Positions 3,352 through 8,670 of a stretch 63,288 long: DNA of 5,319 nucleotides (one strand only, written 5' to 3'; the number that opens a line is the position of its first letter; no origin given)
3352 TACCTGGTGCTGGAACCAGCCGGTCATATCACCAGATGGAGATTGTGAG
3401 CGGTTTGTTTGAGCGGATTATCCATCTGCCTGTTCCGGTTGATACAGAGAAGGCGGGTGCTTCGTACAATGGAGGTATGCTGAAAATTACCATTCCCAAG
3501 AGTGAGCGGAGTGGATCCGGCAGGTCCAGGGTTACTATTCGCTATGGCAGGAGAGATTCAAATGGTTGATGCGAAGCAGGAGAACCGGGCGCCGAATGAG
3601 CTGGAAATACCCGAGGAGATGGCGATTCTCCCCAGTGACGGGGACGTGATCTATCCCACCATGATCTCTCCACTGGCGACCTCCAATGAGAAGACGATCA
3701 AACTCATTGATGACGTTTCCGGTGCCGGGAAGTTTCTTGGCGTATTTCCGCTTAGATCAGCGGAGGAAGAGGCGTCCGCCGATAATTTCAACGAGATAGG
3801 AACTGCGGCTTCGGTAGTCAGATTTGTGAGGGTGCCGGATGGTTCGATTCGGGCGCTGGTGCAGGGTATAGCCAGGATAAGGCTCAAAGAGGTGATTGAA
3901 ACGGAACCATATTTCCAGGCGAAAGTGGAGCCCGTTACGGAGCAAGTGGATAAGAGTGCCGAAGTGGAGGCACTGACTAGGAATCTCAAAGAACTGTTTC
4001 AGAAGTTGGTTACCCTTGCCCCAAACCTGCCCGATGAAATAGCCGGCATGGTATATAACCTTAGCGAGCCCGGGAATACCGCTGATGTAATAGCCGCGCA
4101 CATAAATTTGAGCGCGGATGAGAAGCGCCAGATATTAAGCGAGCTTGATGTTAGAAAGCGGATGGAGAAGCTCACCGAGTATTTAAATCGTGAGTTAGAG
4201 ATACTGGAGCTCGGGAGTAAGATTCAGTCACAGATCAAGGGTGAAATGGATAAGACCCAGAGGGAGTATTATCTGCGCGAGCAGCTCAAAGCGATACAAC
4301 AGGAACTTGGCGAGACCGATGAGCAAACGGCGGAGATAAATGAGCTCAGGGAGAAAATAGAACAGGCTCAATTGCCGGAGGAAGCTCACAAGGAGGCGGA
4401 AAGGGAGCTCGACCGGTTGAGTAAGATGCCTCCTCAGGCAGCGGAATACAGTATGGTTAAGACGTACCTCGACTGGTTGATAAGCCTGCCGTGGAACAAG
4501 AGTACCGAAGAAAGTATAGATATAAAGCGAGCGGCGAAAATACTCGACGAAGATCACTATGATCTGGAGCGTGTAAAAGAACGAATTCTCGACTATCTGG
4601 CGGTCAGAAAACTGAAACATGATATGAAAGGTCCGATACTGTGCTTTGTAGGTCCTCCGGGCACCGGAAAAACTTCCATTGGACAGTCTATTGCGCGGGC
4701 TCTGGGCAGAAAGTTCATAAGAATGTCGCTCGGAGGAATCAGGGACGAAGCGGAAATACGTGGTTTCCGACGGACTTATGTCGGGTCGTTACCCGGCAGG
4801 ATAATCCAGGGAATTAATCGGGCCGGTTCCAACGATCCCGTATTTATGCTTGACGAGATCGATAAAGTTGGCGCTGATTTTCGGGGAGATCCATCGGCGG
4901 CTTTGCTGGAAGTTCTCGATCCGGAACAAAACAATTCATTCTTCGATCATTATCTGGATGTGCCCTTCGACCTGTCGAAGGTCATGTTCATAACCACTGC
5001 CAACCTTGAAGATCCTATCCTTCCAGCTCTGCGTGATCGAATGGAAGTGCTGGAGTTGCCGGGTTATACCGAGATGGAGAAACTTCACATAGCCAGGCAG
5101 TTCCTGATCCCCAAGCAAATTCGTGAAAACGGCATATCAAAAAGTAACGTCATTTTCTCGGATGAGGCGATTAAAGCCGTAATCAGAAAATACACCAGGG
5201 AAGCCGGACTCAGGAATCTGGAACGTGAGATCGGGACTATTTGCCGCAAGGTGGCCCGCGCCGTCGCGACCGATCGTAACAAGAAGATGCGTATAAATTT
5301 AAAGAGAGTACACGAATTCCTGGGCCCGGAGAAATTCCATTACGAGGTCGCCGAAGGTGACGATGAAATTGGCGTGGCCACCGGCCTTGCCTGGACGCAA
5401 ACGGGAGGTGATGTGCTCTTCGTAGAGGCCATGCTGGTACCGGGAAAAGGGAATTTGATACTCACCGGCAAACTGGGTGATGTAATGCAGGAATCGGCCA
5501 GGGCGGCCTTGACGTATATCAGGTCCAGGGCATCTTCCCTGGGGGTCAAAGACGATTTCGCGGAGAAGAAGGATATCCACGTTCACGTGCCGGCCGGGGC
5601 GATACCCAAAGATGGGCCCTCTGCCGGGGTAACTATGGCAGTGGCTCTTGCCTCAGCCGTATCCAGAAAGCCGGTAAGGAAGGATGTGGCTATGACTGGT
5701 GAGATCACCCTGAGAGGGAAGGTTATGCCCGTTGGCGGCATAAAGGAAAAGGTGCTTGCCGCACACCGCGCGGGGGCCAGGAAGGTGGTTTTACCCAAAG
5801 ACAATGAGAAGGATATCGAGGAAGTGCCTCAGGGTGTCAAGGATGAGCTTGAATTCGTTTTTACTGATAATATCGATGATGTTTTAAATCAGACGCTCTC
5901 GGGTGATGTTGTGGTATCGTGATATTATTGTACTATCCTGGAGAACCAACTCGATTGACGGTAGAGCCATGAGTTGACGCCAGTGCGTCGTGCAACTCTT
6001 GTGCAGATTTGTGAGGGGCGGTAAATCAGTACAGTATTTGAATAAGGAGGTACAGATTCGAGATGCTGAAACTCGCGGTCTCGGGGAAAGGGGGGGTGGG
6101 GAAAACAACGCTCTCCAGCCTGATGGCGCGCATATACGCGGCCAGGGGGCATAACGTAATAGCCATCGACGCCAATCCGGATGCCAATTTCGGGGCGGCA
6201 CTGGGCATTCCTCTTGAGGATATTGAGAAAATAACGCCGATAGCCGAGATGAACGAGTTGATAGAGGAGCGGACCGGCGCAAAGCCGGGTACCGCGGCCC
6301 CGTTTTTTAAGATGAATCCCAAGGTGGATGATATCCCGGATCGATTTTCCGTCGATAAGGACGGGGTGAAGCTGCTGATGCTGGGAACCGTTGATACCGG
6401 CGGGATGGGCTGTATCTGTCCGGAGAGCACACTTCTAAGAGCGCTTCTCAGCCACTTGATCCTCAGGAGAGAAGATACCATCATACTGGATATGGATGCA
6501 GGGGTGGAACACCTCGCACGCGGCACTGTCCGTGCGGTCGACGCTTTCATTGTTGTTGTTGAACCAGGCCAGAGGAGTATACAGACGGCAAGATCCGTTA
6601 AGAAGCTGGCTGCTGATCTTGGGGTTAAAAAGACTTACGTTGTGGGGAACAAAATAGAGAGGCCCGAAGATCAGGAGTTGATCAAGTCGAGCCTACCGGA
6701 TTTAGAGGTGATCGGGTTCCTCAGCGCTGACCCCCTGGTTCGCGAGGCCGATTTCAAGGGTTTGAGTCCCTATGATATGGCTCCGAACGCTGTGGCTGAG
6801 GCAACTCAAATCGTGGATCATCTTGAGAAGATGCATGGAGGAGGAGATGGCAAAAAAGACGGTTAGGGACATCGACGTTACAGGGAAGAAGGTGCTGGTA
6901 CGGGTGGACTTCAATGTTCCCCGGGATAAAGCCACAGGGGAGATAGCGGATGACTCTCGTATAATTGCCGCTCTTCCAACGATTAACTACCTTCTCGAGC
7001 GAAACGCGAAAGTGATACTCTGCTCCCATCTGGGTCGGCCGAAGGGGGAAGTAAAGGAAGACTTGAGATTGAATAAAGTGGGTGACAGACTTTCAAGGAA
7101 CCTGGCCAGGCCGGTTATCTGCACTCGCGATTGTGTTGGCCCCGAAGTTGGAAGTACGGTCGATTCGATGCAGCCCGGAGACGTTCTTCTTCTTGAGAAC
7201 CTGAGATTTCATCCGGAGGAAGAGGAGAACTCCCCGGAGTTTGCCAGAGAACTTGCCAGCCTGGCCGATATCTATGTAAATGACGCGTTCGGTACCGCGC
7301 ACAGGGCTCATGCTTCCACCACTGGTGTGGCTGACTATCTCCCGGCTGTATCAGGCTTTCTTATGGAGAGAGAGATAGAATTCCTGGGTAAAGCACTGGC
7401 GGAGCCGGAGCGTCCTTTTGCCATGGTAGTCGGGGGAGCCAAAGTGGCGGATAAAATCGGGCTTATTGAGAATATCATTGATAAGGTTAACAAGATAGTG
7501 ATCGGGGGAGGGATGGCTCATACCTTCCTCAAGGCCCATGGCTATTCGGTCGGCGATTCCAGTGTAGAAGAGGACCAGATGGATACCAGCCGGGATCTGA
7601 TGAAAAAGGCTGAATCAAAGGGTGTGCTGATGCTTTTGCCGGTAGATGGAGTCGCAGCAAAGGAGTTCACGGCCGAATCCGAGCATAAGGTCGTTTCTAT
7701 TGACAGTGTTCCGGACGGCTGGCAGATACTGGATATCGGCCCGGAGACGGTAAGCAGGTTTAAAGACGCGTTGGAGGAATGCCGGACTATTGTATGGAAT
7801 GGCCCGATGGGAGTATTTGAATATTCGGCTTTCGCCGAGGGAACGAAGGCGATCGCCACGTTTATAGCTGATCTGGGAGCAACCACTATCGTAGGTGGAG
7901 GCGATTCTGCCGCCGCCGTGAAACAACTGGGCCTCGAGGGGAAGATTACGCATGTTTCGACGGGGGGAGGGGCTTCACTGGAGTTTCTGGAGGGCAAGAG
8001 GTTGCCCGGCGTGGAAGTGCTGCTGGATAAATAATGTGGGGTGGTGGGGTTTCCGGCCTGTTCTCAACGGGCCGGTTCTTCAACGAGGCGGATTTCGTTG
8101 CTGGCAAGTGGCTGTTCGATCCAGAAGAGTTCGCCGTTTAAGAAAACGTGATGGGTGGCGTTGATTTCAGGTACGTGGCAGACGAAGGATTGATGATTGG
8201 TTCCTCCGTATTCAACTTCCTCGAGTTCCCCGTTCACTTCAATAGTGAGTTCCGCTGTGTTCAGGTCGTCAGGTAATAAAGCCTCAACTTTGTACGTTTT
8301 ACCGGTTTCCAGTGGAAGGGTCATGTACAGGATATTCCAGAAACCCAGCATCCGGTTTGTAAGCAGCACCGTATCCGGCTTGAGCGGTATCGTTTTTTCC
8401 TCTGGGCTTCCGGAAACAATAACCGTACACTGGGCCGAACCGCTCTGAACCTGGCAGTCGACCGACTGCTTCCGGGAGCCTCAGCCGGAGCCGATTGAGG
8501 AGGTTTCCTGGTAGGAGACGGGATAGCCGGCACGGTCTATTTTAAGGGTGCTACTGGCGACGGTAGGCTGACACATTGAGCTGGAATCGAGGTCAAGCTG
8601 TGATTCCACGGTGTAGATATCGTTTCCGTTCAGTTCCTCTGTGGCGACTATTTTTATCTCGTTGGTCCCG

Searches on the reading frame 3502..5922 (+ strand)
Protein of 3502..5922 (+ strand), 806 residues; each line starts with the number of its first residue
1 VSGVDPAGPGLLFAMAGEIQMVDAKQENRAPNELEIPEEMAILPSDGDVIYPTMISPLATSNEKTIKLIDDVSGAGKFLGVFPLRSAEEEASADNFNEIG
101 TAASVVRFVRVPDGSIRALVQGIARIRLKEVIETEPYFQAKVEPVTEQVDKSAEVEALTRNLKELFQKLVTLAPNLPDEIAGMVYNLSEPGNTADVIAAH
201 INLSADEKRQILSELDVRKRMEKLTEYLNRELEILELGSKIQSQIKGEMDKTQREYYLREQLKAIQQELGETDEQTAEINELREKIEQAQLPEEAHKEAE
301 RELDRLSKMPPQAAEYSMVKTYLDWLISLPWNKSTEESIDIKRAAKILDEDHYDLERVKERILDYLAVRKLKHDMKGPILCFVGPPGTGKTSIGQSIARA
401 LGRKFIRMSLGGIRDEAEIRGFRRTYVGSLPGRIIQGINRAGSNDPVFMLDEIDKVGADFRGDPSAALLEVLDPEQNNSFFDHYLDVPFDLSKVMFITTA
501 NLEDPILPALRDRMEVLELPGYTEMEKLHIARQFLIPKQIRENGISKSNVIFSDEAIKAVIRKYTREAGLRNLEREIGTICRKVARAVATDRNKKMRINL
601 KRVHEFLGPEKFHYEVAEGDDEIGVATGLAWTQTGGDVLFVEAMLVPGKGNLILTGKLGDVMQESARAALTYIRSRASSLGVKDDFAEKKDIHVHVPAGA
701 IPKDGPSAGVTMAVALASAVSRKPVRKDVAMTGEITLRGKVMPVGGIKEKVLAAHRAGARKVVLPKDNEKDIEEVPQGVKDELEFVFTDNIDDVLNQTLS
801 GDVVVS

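Call 24: search_protein_families(library=pfam, proteins=[window:3502-5922:+])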
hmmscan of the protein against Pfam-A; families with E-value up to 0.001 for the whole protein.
window:3502-5922:+ (806 aa): 7 families
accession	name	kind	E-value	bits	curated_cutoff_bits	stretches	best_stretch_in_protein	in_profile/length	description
PF05362.19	Lon_C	-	8e-92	306.9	21.1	1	598-799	2-203/205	Lon protease (S16) C-terminal proteolytic domain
PF02190.22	LON_substr_bdg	-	3.1e-43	148.5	28.7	1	40-230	2-200/200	ATP-dependent protease La (LON) substrate-binding domain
PF00004.35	AAA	-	1e-24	87.9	21.2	1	380-516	1-125/131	ATPase family associated with various cellular activities (AAA)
PF22667.2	Lon_lid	-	3.7e-22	78.2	27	1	542-595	2-55/57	Lon protease AAA+ ATPase lid domain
PF13541.12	ChlI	-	5.2e-11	43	27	1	641-768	1-121/121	Subunit ChlI of Mg-chelatase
PF07728.20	AAA_5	-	1.3e-07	32.1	22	1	380-514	2-139/139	AAA domain (dynein-related subfamily)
PF08298.17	AAA_PrkA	-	0.00095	18.7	25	0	347-402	56-110/358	PrkA AAA domain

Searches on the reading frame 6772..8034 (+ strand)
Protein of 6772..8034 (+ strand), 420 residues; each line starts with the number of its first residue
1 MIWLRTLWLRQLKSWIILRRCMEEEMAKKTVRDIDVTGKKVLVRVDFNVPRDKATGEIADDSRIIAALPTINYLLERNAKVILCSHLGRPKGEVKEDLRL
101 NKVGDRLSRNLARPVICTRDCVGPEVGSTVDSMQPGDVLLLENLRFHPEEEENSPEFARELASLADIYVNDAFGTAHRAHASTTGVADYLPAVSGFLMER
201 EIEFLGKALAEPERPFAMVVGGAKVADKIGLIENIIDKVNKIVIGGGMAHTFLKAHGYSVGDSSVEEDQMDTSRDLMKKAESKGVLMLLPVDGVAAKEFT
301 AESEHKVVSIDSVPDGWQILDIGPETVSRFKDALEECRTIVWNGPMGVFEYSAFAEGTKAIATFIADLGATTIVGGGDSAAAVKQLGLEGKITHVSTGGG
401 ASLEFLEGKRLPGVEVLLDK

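Call 24: search_protein_families(library=pfam, proteins=[window:6772-8034:+])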
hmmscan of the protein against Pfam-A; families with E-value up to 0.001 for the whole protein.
window:6772-8034:+ (420 aa): 1 family
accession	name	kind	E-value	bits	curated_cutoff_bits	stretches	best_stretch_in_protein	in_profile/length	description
PF00162.24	PGK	-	4.6e-163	543.1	27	1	31-409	1-379/379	Phosphoglycerate kinase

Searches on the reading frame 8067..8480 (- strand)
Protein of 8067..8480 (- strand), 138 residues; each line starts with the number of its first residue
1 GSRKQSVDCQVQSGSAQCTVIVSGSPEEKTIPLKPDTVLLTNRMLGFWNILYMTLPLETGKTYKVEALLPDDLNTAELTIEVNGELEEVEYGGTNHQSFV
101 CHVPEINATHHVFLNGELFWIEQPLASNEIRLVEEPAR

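Call 40: search_protein_families(library=ncbifam, proteins=[window:8067-8480:-], max_evalue=0.001)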
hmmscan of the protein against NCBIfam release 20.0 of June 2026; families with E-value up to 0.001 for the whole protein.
window:8067-8480:- (138 aa): 0 families

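Call 72: search_protein_representatives(protein=window:8067-8480:-)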
Query: 138 residues. Proteins with E-value up to 0.001 (for the whole library): 49; up to 1e-10: 17; up to 1e-30: 1. The best 49 are listed.
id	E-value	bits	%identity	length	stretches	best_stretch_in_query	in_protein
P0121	1.3e-43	164.4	84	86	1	53-138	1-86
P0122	5.6e-27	110.5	36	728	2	2-131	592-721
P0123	3.5e-22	95.0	32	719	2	3-128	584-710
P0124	1.1e-20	90.2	42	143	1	5-125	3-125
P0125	3.5e-18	82.1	41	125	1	24-134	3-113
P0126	1.9e-17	79.6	38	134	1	23-125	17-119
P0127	1.3e-16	77.0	42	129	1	28-127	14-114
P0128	3.4e-16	75.6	27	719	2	3-132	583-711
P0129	7.7e-16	74.5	37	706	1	3-130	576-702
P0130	1.2e-15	73.9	39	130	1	20-133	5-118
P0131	6.1e-15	71.5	32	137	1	5-134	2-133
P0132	1.3e-14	70.5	35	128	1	13-132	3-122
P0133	8.9e-14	67.8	27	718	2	1-125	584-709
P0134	2.2e-12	63.2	33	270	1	3-132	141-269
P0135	8.0e-12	61.4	38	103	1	44-134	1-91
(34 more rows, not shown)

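Call 74: find_encoding_contigs(protein=P0124, flank=3000, max_places=3)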
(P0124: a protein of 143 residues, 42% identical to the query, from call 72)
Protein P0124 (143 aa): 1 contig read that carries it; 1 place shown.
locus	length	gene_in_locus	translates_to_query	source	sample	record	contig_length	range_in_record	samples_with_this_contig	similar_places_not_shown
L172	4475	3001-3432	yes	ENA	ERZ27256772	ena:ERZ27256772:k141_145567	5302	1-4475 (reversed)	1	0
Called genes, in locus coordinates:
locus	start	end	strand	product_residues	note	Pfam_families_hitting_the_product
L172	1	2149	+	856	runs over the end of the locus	PF07517:SecA_DEAD, PF01043:SecA_PP_bind, PF21090:P-loop_SecA, PF07516:SecA_SW, PF02810:SEC-C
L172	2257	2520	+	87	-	PF09723:Zn_ribbon_8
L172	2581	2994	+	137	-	-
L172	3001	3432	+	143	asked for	-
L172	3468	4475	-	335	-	?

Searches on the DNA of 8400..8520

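Call 80: search_rna_families(source=window, start=8400, end=8520, threshold=evalue, max_evalue=10)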
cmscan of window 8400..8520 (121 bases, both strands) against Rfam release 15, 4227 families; matches with E-value up to 10: 4.
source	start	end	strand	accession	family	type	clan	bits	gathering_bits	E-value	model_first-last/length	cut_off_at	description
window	8467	8501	+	RF02372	PyrC_leader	Cis-reg; leader;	-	13.2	50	8.8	8-50/50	no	PyrC leader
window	8437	8503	+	RF03015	Transposase-2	Gene; sRNA;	-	12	42.7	2.5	1-69/69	no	Transposase-2 RNA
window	8482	8515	-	RF02044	CDKN2B-AS_2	Gene; lncRNA;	-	11.6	50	1.9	19-46/46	no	CDKN2B antisense RNA 1 convserved region 2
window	8400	8416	+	RF02147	MEG8_3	Gene; lncRNA;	-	9.3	40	2.6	50-66/66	5'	Maternally expressed 8 exon 3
